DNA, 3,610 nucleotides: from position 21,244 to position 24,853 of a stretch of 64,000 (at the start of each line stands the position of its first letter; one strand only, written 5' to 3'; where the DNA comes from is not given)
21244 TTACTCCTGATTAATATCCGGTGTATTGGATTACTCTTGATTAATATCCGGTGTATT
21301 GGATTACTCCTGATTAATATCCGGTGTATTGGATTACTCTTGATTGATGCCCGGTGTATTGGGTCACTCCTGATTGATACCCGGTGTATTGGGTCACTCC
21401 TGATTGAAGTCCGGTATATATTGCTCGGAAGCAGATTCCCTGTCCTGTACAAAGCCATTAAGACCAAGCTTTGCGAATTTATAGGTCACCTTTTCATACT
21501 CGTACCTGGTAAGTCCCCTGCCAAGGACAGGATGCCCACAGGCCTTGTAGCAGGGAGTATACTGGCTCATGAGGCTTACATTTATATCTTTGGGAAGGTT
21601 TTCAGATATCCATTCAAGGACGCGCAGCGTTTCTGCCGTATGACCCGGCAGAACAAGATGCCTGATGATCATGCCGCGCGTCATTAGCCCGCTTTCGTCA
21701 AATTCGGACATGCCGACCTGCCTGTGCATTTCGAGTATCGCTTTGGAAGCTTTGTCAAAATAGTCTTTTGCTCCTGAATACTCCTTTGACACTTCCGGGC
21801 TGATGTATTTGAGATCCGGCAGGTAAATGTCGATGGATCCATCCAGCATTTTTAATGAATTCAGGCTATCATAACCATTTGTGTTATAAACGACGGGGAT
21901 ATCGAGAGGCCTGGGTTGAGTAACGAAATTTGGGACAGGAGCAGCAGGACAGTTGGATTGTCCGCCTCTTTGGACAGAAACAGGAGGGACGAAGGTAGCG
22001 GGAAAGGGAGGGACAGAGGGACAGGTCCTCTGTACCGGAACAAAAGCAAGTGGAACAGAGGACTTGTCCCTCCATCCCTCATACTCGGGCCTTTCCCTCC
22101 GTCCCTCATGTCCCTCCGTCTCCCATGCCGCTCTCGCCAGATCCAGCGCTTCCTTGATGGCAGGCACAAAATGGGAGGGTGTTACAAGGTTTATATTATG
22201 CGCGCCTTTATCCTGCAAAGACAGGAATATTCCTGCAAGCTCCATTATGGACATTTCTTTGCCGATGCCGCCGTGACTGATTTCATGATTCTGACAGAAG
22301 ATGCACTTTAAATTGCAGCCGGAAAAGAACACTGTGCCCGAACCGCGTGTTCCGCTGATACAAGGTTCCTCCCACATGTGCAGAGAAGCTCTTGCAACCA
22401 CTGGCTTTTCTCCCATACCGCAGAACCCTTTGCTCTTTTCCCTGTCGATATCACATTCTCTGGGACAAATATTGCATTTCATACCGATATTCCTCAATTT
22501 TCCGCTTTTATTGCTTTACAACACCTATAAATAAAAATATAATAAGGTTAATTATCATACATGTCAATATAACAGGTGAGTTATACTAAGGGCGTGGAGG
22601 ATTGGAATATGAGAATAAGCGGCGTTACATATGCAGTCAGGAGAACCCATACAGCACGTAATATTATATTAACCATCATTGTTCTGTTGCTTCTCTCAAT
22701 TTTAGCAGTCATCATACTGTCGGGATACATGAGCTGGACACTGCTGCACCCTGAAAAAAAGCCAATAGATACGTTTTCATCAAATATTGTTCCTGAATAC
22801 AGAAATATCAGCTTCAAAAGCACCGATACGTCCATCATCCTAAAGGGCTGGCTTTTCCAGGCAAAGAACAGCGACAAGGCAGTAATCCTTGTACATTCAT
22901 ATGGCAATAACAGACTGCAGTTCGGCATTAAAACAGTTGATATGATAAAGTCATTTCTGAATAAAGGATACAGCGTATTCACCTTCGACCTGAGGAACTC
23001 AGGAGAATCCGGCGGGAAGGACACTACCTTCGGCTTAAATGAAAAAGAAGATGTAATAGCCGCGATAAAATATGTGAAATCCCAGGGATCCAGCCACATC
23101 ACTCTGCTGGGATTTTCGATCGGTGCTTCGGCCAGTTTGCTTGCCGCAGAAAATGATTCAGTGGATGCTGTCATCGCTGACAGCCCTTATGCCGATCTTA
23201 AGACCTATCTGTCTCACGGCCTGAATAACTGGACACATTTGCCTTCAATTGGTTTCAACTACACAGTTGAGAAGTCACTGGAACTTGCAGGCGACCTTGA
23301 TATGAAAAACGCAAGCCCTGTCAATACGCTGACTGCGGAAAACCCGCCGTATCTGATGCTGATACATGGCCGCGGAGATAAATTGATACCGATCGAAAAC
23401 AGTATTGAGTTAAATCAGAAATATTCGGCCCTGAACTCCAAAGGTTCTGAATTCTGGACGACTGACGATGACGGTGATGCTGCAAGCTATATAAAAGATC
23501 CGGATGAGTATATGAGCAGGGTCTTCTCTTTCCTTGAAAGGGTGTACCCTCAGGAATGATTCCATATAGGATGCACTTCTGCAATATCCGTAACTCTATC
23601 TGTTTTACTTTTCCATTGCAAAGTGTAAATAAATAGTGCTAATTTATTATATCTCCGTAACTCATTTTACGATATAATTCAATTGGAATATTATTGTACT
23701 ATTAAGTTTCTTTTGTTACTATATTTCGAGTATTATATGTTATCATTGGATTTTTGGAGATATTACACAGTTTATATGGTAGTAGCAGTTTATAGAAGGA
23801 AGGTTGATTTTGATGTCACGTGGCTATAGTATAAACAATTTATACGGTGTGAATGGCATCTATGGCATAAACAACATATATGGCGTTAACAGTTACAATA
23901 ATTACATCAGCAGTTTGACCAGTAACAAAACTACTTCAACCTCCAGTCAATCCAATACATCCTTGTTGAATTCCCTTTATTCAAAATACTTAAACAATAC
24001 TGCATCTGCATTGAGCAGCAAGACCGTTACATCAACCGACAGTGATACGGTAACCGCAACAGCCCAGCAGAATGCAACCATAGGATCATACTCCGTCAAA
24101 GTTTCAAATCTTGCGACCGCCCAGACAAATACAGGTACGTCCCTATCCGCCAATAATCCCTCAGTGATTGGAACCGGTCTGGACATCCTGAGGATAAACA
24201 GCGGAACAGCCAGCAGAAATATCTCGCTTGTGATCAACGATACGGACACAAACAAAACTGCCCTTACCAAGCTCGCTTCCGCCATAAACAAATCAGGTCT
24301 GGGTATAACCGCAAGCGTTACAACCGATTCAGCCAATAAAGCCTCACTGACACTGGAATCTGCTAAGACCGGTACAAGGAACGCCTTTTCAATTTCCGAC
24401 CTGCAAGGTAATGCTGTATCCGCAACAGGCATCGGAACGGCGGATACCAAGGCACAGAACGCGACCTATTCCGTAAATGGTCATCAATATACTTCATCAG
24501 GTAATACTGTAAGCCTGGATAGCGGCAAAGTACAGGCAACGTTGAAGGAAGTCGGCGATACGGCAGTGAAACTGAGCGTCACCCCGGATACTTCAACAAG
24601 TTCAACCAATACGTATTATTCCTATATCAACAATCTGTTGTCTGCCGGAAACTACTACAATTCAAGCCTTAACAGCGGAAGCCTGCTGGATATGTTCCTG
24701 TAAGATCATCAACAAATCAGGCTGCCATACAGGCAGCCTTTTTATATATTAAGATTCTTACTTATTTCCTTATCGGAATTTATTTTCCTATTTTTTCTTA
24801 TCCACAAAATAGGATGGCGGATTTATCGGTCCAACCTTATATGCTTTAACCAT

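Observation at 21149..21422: Stop-codon echo array 3: eight phased 30-bp echoes of the PflX-like gene terminus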

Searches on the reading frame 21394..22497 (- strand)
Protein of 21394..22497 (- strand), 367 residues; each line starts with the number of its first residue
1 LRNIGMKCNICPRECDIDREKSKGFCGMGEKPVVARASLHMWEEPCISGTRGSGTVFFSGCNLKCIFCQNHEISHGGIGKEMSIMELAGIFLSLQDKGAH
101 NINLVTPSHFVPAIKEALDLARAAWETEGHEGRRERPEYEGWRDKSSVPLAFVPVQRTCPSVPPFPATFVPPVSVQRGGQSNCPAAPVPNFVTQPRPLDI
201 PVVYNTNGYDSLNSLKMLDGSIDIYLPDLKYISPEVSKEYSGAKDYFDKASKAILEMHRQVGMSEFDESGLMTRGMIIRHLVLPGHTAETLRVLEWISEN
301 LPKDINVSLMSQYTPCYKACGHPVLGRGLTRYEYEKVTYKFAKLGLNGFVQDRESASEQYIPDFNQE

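Call 10: search_protein_families(library=pfam, proteins=[window:21394-22497:-])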
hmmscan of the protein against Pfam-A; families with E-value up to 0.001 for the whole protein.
window:21394-22497:- (367 aa): 2 families
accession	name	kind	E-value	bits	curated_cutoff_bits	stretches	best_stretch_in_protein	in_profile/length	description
PF04055.27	Radical_SAM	-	6.7e-09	36.6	29.5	1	56-121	2-69/166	Radical SAM superfamily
PF13353.11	Fer4_12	-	0.00024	21.9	22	1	49-106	5-60/137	4Fe-4S single cluster domain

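Call 11: find_encoding_contigs(protein=window:21394-22497:-, flank=5000, max_places=10)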
Protein window:21394-22497:- (367 aa): no gene with exactly this product is on record in the collection.

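Call 12: find_encoding_contigs(protein=window:21394-22482:-, flank=5000, max_places=10)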
Protein window:21394-22482:- (362 aa): 1 contig read that carries it; 1 place shown.
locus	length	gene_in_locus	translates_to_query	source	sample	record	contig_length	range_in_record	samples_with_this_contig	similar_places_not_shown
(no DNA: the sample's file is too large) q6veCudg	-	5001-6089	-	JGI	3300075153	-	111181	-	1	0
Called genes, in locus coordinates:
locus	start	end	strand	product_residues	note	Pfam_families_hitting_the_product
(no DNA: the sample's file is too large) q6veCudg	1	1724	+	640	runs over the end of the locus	PF02465:FliD_N, PF07195:FliD_C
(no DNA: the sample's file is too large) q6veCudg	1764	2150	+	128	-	PF02561:FliS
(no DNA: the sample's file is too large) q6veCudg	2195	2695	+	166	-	PF05130:FlgN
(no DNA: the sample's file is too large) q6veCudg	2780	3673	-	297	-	PF02465:FliD_N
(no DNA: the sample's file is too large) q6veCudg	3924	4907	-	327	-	PF02129:Peptidase_S15, PF00561:Abhydrolase_1, PF12146:Hydrolase_4 (weak), PF12697:Abhydrolase_6 (weak), PF20434:BD-FAE, PF00326:Peptidase_S9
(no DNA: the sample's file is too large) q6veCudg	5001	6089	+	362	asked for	PF04055:Radical_SAM (weak)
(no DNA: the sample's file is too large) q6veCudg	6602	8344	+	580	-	PF00069:Pkinase, PF07714:PK_Tyr_Ser-Thr, PF03109:ABC1 (weak)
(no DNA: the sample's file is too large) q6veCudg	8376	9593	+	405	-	PF00437:T2SSE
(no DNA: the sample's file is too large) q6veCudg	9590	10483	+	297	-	PF08666:SAF (faint)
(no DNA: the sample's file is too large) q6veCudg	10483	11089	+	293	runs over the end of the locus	-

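Call 15: find_homologous_proteins(query=window:21394-22482:-)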
Query window:21394-22482:- (362 aa): 8000 proteins with E <= 0.001 among 8000 candidates; the best 120 are listed.
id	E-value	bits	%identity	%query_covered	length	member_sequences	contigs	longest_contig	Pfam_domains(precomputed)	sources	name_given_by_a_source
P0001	3.3e-252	854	100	100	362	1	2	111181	PF04055.28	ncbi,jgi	jgi:uncharacterized Fe-S radical SAM superfamily protein PflX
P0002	3.3e-176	604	77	100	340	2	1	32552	PF04055.28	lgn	-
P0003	1.7e-167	575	86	47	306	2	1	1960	PF04055.28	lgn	-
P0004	9.5e-167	573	73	100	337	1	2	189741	PF04055.28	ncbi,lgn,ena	-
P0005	1.1e-165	569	71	100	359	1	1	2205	PF04055.28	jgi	-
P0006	1.0e-159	550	84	47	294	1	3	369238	PF04055.28,PF13353.12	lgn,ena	-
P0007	1.6e-157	542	70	100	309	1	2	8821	PF04055.28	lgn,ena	-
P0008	9.7e-151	520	64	100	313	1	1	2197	PF04055.28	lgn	-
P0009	1.6e-150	519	66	56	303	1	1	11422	PF04055.28,PF13353.12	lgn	-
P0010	4.1e-148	511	65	100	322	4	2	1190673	PF04055.28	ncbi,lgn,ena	-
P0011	1.9e-145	503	59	99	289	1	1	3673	PF04055.28,PF13353.12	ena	-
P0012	7.2e-145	501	61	100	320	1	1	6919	PF04055.28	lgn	-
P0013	1.9e-143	496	62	100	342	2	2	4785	PF04055.28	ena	-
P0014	1.0e-142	494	74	47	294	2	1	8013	PF04055.28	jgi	-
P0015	1.8e-142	493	62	99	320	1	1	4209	PF04055.28,PF13353.12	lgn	-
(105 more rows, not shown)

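Call 16: find_encoding_contigs(protein=P0002, flank=3000, max_places=4)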
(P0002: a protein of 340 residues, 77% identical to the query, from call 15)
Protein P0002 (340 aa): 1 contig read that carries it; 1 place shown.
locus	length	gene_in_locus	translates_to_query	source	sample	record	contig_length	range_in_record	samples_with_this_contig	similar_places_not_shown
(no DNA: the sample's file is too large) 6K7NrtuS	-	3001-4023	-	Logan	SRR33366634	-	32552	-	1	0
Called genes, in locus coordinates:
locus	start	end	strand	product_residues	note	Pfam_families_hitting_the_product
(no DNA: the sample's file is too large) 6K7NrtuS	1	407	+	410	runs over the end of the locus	PF22674:C2185-like_N (weak)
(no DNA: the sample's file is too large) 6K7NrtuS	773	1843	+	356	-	PF01973:MptE-like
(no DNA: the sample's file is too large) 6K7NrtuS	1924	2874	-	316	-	PF02129:Peptidase_S15, PF12146:Hydrolase_4 (weak), PF20434:BD-FAE, PF00561:Abhydrolase_1, PF12697:Abhydrolase_6 (weak), PF00326:Peptidase_S9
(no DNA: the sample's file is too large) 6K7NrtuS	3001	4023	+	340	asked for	PF04055:Radical_SAM (faint)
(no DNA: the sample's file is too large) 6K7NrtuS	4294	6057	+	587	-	PF00069:Pkinase, PF07714:PK_Tyr_Ser-Thr, PF03109:ABC1 (weak)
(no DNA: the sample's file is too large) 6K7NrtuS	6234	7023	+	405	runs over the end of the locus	PF00437:T2SSE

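Call 17: find_encoding_contigs(protein=P0004, flank=3000, max_places=4)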
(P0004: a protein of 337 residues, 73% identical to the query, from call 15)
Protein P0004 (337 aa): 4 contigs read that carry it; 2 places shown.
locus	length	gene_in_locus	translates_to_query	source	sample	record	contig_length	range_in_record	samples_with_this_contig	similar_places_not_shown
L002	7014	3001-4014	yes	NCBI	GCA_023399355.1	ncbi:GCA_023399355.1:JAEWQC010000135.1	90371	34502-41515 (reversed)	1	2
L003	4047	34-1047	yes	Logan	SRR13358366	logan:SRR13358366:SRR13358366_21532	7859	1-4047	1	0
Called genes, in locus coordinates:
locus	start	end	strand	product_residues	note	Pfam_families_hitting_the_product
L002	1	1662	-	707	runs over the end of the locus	-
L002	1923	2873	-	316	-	PF02129:Peptidase_S15, PF02230:Abhydrolase_2 (faint), PF12146:Hydrolase_4 (weak), PF20434:BD-FAE, PF00561:Abhydrolase_1, PF12697:Abhydrolase_6, PF00326:Peptidase_S9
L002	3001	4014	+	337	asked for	PF04055:Radical_SAM (weak)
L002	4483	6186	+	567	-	PF00069:Pkinase, PF07714:PK_Tyr_Ser-Thr, PF03109:ABC1 (weak)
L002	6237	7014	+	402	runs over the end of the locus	PF00437:T2SSE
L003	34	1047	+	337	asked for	PF04055:Radical_SAM (weak)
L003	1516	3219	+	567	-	PF00069:Pkinase, PF07714:PK_Tyr_Ser-Thr, PF03109:ABC1 (weak)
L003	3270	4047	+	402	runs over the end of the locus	PF00437:T2SSE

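Call 20: list_cluster_members(proteins=[P0001, P0002, P0004, P0005])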
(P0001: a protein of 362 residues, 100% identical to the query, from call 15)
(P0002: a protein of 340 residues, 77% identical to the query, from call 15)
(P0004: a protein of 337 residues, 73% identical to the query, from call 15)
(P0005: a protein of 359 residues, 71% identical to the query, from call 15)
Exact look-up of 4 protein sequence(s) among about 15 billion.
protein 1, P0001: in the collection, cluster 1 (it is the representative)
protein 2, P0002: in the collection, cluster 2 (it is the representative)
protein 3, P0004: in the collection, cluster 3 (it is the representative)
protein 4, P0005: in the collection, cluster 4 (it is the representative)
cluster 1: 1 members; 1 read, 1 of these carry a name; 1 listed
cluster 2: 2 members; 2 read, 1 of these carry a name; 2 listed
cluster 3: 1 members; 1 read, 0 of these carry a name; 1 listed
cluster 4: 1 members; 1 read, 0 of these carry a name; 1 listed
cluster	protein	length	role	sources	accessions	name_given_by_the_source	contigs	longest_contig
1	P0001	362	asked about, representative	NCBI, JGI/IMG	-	uncharacterized Fe-S radical SAM superfamily protein PflX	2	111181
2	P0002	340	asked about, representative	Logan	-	-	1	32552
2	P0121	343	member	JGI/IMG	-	putative pyruvate formate lyase activating enzyme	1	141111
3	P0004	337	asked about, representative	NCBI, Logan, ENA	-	-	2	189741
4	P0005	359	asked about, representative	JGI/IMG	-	-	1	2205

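Call 22: find_related_loci(query=A1, collection=genome_contigs, flank=1500)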
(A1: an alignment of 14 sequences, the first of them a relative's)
Query A1 (362 aa) in genome_contigs; peptide patterns used: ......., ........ (x = any residue, [..] = any of these).
599 stretches matched a pattern (row limit reached: there are more); 595 encode a relative of the query (tblastn E <= 1e-3); the best 80 are kept; 80 distinct loci.
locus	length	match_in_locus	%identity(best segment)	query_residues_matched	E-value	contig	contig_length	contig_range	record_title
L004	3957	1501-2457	65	1-361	6e-151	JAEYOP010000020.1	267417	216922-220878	MAG: Bacillota bacterium isolate OH_CBB_158 k127_1073699, whole genome shotgun sequence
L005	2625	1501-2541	40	3-360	6e-83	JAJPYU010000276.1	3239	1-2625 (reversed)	MAG: Clostridiales bacterium isolate AH.B5_6 NODE_2467_length_3239_cov_6.936244, whole genome shotgun sequence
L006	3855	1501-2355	41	3-359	2e-79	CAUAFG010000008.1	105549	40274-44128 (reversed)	MAG TPA_asm: uncultured Ruminococcus sp. isolate ERR9578272_bin.21_MetaWRAP_v1.3_MAG genome assembly, contig: ERZ1853395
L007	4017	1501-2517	37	3-362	2e-78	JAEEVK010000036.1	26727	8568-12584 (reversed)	MAG: Lachnospiraceae bacterium isolate Tb.RUG.451 NODE_7286_length_26727_cov_1.316466, whole genome shotgun sequence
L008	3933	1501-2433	38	3-362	4e-78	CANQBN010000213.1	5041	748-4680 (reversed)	MAG: uncultured Lachnospiraceae bacterium isolate Lapin-001__bin58 genome assembly, contig: Lapin-001__NODE_12578_length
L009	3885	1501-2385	68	1-362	9e-77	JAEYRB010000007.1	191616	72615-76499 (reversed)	MAG: Bacillota bacterium isolate OH_CBB_44 k127_340865, whole genome shotgun sequence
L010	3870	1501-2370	39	3-362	1e-73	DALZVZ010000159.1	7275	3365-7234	MAG TPA_asm: Sedimentibacter sp. isolate CTOTU47806 NODE_993_length_7275_cov_5.230055, whole genome shotgun sequence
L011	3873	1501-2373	38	2-362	7e-74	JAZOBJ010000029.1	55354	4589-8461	MAG: Candidatus Scybalousia sp. isolate T1900044758_TS20190224.MAGScoT_cleanbin_000047 SGB_2326_k141_3238860, whole geno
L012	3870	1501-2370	39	2-359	9e-74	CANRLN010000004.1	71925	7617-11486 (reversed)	MAG: uncultured Clostridia bacterium isolate Lapin-011__bin63 genome assembly, contig: Lapin-011__NODE_245_length_71925_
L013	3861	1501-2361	37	3-362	1e-70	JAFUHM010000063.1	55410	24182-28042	MAG: Oscillospiraceae bacterium isolate RGIG4499 Roe_deer_Omasum.Co__c664644, whole genome shotgun sequence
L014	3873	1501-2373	59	1-362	1e-67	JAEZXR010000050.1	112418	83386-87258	MAG: Bacillota bacterium isolate OH_PFB_209 k127_267112, whole genome shotgun sequence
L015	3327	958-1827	37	3-359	3e-67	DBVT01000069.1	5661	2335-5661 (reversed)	MAG TPA_asm: Mageeibacillus sp. UBA1257 UBA1257_contig_368792, whole genome shotgun sequence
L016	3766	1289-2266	36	3-360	3e-65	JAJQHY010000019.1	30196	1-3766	MAG: Lachnospiraceae bacterium isolate U.6_8 NODE_235_length_30196_cov_14.937096, whole genome shotgun sequence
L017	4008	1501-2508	36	3-360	5e-63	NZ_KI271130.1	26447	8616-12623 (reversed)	Eubacterium ramulus ATCC 29099 Scaffold245, whole genome shotgun sequence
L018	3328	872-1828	37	3-360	4e-63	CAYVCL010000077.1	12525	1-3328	MAG TPA_asm: uncultured Lachnospiraceae bacterium isolate SRP350583_co1_562 genome assembly, contig: NODE_8605_length_12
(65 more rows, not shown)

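Call 24: find_encoding_contigs(protein=P0121, flank=3000, max_places=4)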
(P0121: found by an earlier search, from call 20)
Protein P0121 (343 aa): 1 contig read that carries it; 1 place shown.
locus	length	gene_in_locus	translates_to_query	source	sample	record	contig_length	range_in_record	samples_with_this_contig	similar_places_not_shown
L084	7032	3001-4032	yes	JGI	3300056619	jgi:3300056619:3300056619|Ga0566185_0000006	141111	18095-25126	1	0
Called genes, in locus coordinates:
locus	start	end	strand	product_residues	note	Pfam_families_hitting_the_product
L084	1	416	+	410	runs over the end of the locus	PF22674:C2185-like_N (weak)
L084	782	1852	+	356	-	PF01973:MptE-like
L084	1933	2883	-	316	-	PF02129:Peptidase_S15, PF12146:Hydrolase_4 (weak), PF20434:BD-FAE, PF00561:Abhydrolase_1, PF12697:Abhydrolase_6 (weak), PF00326:Peptidase_S9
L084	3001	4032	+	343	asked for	PF04055:Radical_SAM (faint)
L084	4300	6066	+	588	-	PF00069:Pkinase, PF07714:PK_Tyr_Ser-Thr, PF03109:ABC1 (weak)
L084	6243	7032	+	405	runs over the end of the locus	PF00437:T2SSE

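Call 25: find_encoding_contigs(protein=P0005, flank=3000, max_places=4)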
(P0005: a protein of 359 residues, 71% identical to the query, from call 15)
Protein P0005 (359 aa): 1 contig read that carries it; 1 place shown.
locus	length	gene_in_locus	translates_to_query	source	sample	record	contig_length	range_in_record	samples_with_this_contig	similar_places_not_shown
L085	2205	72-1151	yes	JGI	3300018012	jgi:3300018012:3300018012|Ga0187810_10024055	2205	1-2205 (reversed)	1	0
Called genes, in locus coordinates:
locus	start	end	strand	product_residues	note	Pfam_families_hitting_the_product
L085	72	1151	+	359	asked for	PF04055:Radical_SAM (faint)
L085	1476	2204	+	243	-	?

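Call 56: find_encoding_contigs(protein=P0121, flank=10000, max_places=2)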
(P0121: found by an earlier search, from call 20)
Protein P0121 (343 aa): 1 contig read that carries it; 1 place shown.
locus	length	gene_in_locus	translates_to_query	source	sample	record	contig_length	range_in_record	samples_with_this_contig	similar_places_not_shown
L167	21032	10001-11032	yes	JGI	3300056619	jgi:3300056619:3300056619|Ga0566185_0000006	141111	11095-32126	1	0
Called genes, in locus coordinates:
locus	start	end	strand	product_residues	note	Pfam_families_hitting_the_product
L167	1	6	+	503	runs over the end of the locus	PF00483:NTP_transferase, PF12804:NTP_transf_3 (weak), PF01636:APH (weak)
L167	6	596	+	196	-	PF01380:SIS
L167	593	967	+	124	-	-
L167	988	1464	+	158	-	-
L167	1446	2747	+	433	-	PF22674:C2185-like_N (faint)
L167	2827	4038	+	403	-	PF04055:Radical_SAM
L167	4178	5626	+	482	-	PF00248:Aldo_ket_red, PF13746:Fer4_18 (faint), PF13237:Fer4_10 (faint), PF13183:Fer4_8 (weak), PF13187:Fer4_9, PF13534:Fer4_17, PF22674:C2185-like_N (weak)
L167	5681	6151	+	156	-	-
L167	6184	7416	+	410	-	PF22674:C2185-like_N (weak)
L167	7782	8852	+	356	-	PF01973:MptE-like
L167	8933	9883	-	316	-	PF02129:Peptidase_S15, PF12146:Hydrolase_4 (weak), PF20434:BD-FAE, PF00561:Abhydrolase_1, PF12697:Abhydrolase_6 (weak), PF00326:Peptidase_S9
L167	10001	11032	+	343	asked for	PF04055:Radical_SAM (faint)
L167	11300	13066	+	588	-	PF00069:Pkinase, PF07714:PK_Tyr_Ser-Thr, PF03109:ABC1 (weak)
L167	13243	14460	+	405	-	PF00437:T2SSE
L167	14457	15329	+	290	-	PF13144:ChapFlgA (faint)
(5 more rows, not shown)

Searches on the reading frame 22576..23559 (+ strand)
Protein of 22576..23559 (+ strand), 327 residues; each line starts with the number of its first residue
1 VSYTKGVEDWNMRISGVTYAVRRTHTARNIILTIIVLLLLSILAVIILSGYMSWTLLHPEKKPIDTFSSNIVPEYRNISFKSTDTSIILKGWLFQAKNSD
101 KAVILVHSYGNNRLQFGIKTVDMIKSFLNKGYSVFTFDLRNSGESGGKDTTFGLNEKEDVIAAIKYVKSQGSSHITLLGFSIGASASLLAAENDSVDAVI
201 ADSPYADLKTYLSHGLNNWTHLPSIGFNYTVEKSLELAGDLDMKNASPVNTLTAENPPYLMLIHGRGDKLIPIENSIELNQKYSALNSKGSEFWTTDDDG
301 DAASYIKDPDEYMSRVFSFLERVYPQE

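Call 10: search_protein_families(library=pfam, proteins=[window:22576-23559:+])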
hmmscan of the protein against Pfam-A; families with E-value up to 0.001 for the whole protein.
window:22576-23559:+ (327 aa): 8 families
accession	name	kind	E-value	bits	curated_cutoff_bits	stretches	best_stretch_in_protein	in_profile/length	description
PF00561.26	Abhydrolase_1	-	6.8e-12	46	25.8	1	102-204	2-102/245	alpha/beta hydrolase fold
PF20434.5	BD-FAE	-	8.3e-11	42.2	26.8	1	98-282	11-214/215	BD-FAE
PF00326.27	Peptidase_S9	-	6.8e-10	39.2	22.6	1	126-321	8-207/213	Prolyl oligopeptidase family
PF02129.25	Peptidase_S15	-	7.1e-09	36.2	23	1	107-225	26-151/262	X-Pro dipeptidyl-peptidase (S15 family)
PF12146.15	Hydrolase_4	-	2.7e-07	30.6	27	1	99-213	3-118/239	Serine aminopeptidase, S33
PF12697.13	Abhydrolase_6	-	8.8e-07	30.2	26.3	1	103-221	1-114/217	Alpha/beta hydrolase family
PF01738.24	DLH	-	3.8e-05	23.8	21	1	91-201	3-126/217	Dienelactone hydrolase family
PF03583.20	LIP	-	9.3e-05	22.3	23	0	123-192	18-90/286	Secretory lipase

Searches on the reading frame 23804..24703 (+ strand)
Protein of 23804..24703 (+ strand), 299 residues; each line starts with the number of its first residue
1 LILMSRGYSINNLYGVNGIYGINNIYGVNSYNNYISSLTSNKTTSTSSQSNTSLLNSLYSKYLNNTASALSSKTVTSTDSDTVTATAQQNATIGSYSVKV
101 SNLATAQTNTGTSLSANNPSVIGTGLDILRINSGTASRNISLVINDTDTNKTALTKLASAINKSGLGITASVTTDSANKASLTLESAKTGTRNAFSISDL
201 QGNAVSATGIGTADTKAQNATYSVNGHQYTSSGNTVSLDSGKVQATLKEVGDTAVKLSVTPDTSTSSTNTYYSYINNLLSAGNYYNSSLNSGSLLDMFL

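Call 10: search_protein_families(library=pfam, proteins=[window:23804-24703:+])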
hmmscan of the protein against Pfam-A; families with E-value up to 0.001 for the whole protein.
window:23804-24703:+ (299 aa): 1 family
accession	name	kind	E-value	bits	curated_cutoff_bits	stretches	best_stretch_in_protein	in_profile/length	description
PF02465.23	FliD_N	-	2.7e-08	34.8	24.8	1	37-107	26-97/97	Flagellar hook-associated protein 2 N-terminus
